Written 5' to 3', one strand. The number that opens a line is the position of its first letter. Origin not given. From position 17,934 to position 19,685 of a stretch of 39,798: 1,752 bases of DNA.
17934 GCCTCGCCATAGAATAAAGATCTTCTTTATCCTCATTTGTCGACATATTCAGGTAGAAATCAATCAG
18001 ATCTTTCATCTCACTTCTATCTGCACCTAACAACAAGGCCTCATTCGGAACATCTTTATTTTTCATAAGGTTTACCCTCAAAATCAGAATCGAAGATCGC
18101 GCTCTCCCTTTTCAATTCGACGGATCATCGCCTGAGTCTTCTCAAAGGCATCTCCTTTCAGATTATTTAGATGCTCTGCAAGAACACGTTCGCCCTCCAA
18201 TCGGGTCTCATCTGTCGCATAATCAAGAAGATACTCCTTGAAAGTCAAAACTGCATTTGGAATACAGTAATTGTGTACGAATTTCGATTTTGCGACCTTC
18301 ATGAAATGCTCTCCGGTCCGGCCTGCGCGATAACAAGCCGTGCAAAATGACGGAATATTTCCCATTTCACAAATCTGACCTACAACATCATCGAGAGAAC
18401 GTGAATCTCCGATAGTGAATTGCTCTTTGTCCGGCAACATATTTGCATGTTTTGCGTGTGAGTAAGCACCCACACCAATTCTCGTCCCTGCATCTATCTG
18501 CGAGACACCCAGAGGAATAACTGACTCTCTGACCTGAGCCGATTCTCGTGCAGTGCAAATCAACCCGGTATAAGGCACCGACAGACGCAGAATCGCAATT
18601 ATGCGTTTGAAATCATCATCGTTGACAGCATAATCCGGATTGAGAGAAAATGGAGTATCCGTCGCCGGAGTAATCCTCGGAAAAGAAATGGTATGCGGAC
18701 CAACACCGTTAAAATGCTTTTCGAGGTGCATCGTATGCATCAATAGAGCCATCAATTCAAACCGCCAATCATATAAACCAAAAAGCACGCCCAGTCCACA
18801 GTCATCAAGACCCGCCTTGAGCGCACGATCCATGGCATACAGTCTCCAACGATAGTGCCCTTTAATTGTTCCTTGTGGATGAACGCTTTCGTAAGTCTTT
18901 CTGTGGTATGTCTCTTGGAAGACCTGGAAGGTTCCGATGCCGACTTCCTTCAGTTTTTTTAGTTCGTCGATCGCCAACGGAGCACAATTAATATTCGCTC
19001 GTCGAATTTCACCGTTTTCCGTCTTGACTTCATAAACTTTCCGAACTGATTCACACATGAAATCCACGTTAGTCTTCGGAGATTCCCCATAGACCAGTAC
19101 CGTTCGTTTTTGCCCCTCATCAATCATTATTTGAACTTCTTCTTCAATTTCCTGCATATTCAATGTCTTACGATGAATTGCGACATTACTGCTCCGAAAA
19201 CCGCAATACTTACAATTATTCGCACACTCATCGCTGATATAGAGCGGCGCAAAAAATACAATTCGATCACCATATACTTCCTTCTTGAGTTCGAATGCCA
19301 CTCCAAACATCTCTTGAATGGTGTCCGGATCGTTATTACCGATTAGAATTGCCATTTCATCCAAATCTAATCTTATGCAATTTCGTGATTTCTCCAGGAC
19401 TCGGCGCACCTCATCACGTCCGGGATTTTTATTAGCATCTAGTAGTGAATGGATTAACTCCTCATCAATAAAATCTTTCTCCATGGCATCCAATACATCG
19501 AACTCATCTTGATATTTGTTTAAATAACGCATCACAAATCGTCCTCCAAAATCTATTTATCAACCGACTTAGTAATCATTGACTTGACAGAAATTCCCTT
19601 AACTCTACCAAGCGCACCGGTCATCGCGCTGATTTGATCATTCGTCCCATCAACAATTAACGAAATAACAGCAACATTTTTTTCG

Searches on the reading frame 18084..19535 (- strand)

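Call 14: search_protein_families(library=pfam, proteins=[window:18084-19535:-], max_evalue=0.0001)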
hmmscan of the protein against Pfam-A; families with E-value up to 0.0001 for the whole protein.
window:18084-19535:- (483 aa): 2 families
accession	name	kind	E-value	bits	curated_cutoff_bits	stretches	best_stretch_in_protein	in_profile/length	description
PF06968.18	BATS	-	8.8e-18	64.7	22.2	1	284-392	1-86/88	Biotin and Thiamin Synthesis associated domain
PF04055.27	Radical_SAM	-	2.8e-15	57.3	29.5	1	100-252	3-149/166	Radical SAM superfamily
